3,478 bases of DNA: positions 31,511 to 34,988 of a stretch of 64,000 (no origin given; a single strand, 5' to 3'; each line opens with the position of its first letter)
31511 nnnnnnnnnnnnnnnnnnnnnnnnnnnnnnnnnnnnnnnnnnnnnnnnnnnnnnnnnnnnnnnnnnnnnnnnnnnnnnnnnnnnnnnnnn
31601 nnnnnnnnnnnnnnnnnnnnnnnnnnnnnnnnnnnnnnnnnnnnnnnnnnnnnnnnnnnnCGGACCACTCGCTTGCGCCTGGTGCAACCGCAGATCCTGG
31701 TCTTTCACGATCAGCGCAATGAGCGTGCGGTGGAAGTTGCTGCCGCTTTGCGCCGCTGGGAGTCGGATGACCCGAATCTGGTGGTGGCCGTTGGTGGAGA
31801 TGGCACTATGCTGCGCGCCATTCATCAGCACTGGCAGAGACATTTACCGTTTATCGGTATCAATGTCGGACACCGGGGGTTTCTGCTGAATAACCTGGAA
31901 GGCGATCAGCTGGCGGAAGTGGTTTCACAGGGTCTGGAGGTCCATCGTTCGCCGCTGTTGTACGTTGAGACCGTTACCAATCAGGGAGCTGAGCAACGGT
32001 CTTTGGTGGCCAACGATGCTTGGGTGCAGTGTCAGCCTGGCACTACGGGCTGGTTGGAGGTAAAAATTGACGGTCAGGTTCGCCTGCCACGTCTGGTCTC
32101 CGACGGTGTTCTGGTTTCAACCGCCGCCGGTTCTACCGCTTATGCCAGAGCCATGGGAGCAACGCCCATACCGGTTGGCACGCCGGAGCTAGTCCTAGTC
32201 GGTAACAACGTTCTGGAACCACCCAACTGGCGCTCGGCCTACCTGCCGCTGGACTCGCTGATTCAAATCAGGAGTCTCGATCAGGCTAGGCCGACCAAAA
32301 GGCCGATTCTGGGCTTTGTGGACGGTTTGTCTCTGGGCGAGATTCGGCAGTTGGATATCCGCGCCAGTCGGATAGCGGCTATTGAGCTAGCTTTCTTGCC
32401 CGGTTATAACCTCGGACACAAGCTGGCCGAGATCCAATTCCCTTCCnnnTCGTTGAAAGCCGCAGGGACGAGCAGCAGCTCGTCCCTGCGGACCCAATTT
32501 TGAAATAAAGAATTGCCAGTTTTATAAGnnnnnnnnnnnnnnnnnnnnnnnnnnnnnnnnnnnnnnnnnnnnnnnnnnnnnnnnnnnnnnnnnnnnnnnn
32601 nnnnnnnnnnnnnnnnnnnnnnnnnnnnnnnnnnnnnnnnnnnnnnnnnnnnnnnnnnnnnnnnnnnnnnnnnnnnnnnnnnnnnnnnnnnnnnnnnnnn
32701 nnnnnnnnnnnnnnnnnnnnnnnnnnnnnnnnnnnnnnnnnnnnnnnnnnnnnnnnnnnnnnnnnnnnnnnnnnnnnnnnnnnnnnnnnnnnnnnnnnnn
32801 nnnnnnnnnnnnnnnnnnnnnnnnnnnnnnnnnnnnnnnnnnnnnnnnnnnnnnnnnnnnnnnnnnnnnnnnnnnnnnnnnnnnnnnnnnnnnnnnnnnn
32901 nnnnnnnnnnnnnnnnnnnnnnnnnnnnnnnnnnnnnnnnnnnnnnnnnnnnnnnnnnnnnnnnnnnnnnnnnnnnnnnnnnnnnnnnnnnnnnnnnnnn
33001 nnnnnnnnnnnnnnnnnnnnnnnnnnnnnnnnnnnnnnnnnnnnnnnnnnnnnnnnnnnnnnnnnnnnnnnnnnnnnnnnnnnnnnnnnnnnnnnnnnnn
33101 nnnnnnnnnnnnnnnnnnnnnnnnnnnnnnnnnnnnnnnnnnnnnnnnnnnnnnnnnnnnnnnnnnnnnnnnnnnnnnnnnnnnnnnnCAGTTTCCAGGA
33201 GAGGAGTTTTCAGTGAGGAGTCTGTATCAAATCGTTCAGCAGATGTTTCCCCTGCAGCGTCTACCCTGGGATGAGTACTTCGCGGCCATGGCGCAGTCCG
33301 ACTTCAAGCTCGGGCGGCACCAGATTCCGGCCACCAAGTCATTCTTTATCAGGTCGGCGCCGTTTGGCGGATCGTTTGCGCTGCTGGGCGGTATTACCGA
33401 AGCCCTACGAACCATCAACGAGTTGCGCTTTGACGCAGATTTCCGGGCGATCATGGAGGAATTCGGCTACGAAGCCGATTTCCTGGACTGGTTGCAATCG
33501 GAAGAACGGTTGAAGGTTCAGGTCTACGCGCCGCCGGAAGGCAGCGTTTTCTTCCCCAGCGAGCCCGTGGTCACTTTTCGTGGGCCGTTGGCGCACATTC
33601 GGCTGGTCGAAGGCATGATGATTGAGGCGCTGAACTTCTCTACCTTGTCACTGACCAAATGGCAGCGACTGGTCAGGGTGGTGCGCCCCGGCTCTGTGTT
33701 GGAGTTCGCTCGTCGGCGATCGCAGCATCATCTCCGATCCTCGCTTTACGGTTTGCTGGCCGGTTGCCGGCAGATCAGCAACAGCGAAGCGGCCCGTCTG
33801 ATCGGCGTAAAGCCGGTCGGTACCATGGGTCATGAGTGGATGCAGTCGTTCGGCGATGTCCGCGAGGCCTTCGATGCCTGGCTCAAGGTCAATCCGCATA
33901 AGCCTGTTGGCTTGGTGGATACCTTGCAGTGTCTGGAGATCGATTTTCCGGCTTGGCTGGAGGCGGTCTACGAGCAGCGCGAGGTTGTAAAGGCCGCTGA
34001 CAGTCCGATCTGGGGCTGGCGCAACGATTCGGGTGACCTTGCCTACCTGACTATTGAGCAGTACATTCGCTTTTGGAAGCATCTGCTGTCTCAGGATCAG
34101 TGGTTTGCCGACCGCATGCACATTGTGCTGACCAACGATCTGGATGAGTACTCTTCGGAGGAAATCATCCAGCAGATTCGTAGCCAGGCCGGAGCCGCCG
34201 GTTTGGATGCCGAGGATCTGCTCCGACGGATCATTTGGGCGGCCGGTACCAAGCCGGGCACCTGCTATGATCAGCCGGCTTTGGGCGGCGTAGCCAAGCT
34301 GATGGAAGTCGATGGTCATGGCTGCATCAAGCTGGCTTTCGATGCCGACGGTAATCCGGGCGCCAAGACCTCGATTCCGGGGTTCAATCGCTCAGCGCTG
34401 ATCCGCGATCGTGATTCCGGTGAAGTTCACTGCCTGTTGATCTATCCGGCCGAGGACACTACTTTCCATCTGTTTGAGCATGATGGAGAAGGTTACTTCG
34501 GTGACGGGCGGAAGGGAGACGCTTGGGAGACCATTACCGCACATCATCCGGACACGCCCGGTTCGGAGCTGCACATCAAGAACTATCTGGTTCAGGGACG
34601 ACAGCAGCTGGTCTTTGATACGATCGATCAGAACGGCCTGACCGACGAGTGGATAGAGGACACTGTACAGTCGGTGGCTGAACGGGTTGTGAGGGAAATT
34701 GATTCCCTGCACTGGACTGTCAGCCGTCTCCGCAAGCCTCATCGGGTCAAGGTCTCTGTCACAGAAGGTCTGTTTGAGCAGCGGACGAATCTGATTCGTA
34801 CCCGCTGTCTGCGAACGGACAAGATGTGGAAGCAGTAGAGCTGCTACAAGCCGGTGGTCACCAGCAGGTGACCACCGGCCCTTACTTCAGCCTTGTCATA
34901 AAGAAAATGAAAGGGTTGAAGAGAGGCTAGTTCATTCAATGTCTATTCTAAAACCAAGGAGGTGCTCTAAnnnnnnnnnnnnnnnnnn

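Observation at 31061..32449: Single polypeptide fusing NaMN/NMN adenylyltransferase to NAD kinase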

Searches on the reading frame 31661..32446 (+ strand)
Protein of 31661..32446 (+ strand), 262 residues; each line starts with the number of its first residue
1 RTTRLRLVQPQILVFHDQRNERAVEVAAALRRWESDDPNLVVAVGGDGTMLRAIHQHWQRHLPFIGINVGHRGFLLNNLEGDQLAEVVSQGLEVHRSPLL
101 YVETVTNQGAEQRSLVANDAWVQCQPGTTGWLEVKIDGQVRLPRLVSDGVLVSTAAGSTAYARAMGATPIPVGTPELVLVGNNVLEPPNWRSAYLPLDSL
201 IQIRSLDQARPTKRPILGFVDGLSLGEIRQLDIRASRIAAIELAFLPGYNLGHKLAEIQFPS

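Call 32: search_solved_structures(query=window:31661-32446:+, max_evalue=0.01, show_alignments=2)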
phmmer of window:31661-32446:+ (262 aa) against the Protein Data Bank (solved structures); distinct sequences matched with E-value up to 0.01: 21.
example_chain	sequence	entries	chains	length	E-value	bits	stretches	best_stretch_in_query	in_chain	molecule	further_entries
5ejh_A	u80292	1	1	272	6.4e-15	58.5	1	33-168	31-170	NAD kinase 1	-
5eji_A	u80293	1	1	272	1.2e-14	57.6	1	33-168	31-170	NAD kinase 1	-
2q5f_A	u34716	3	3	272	1.6e-14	57.2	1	33-168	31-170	Probable inorganic polyphosphate/ATP-NAD kinase 1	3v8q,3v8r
2i1w_A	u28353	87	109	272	1.6e-14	57.2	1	33-168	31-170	Probable inorganic polyphosphate/ATP-NAD kinase 1 | inorganic polyphosphate/ATP-NAD kinase 1 | NAD kinase 1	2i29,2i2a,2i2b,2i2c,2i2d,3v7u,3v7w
5ejg_A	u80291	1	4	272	1.6e-14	57.2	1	33-168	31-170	NAD kinase 1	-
5ejf_A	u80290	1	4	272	2.8e-14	56.4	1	33-168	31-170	NAD kinase 1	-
2i2f_A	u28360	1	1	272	7.9e-14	54.9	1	33-168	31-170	Probable inorganic polyphosphate/ATP-NAD kinase 1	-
1y3h_A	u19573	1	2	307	1.2e-12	51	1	31-183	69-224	Inorganic polyphosphate/ATP-NAD kinase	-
1u0r_A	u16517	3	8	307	1.2e-12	51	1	31-183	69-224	Inorganic polyphosphate/ATP-NAD kinase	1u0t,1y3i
7mh7_A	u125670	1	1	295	2.4e-10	43.5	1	38-168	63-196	NAD kinase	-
7qvs_A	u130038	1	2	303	2.5e-10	43.4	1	38-168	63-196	NAD kinase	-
2an1_A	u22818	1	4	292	7.1e-10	41.9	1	38-180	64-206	putative kinase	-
4hao_A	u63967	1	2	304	2.1e-09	40.4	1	38-177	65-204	Probable inorganic polyphosphate/ATP-NAD kinase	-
1yt5_A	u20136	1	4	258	6.6e-09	38.8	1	39-238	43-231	inorganic polyphosphate/ATP-NAD kinase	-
1suw_A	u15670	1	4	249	1.8e-08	37.3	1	34-169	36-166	Probable inorganic polyphosphate/ATP-NAD kinase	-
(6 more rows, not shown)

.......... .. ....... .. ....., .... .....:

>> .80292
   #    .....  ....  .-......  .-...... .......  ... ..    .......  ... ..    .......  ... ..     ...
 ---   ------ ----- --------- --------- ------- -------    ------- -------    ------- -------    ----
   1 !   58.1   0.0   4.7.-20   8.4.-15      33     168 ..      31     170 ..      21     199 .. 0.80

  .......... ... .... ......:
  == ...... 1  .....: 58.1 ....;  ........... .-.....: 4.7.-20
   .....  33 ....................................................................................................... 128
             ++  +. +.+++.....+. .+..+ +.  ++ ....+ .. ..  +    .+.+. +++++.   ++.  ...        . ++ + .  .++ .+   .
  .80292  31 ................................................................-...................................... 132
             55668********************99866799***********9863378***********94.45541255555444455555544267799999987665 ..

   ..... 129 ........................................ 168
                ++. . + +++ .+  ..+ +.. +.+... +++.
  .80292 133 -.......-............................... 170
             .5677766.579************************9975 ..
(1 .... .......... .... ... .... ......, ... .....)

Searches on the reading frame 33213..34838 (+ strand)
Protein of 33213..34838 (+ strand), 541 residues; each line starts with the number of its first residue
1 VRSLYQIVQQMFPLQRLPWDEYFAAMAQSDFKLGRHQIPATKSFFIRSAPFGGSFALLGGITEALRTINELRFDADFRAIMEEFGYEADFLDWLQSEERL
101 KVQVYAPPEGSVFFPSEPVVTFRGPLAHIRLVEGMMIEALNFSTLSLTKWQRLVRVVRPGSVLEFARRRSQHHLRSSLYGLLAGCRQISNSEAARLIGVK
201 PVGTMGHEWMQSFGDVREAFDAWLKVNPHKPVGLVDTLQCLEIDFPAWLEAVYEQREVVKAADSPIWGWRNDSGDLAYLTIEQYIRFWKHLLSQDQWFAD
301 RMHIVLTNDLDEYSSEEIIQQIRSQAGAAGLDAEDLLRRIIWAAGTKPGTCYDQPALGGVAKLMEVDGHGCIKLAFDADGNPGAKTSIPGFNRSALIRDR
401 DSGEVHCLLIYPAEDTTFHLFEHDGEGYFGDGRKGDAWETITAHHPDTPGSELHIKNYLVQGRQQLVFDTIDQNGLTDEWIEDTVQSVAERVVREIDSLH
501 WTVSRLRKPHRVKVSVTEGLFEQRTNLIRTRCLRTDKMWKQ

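Call 3: search_protein_families(library=pfam, proteins=[window:33213-34838:+], max_evalue=0.01)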
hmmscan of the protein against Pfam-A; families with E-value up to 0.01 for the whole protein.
window:33213-34838:+ (541 aa): 4 families
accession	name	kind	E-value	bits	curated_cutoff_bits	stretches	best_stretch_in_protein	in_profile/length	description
PF17767.7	NAPRTase_N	-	5.3e-16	59.5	32.6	1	20-140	4-124/125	Nicotinate phosphoribosyltransferase (NAPRTase) N-terminal domain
PF17956.6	NAPRTase_C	-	1.5e-06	29.1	23.3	1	436-522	28-109/111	Nicotinate phosphoribosyltransferase C-terminal domain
PF04095.22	NAPRTase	-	0.00061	20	20.8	1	189-324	36-165/239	Nicotinate phosphoribosyltransferase (NAPRTase) family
PF02749.22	QRPTase_N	-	0.0013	19.3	27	1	98-140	37-78/82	Quinolinate phosphoribosyl transferase, N-terminal domain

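Call 4: search_protein_families(library=ncbifam, proteins=[window:33213-34838:+], max_evalue=0.01)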
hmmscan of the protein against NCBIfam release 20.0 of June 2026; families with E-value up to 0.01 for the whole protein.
window:33213-34838:+ (541 aa): 11 families
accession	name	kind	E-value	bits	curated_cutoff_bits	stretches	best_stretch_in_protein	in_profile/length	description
NF006695.0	PRK09243.1-2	equivalog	1.2e-75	255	469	1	16-530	7-474/480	nicotinate phosphoribosyltransferase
TIGR01513.1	NAPRTase_put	equivalog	4.1e-69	233.6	297.4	1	19-518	4-450/452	nicotinate phosphoribosyltransferase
NF009131.0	PRK12484.1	equivalog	1e-52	179.4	330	1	20-528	11-441/455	nicotinate phosphoribosyltransferase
NF006694.0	PRK09243.1-1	equivalog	1.6e-51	175.5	663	1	20-406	12-374/485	nicotinate phosphoribosyltransferase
NF006696.0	PRK09243.1-3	equivalog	2.3e-48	165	503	1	17-386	14-357/451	nicotinate phosphoribosyltransferase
NF006697.0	PRK09243.1-4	equivalog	1.3e-40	139.5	776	1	20-392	14-361/488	nicotinate phosphoribosyltransferase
NF006698.0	PRK09243.1-5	equivalog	1.3e-28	100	531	1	19-454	19-376/440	nicotinate phosphoribosyltransferase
NF006415.0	PRK08662.1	equivalog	3e-15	55.9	243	1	98-238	66-210/381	nicotinate phosphoribosyltransferase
NF005529.0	PRK07188.1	equivalog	5.9e-08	32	378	1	97-236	73-216/358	nicotinate phosphoribosyltransferase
NF003704.0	PRK05321.1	subfamily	5.5e-07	28.9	379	1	159-375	164-368/398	nicotinate phosphoribosyltransferase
TIGR01514.1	NAPRTase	equivalog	3.9e-06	26.2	269.55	1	188-324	202-331/399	nicotinate phosphoribosyltransferase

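Call 26: list_cluster_members(proteins=[P0001, window:33213-34835:+, window:29958-30872:+])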
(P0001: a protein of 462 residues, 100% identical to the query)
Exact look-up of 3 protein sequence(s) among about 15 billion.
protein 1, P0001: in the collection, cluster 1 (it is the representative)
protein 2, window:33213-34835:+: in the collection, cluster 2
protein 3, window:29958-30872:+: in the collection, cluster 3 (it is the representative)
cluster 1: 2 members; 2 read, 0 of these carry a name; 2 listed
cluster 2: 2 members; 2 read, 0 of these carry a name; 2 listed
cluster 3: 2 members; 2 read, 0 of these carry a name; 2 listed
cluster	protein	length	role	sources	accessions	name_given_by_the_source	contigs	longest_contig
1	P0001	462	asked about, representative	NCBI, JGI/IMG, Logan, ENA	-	-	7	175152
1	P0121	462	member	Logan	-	-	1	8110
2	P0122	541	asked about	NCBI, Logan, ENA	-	-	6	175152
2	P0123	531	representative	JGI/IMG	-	-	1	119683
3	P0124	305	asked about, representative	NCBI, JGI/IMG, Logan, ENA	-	-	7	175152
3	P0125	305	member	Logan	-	-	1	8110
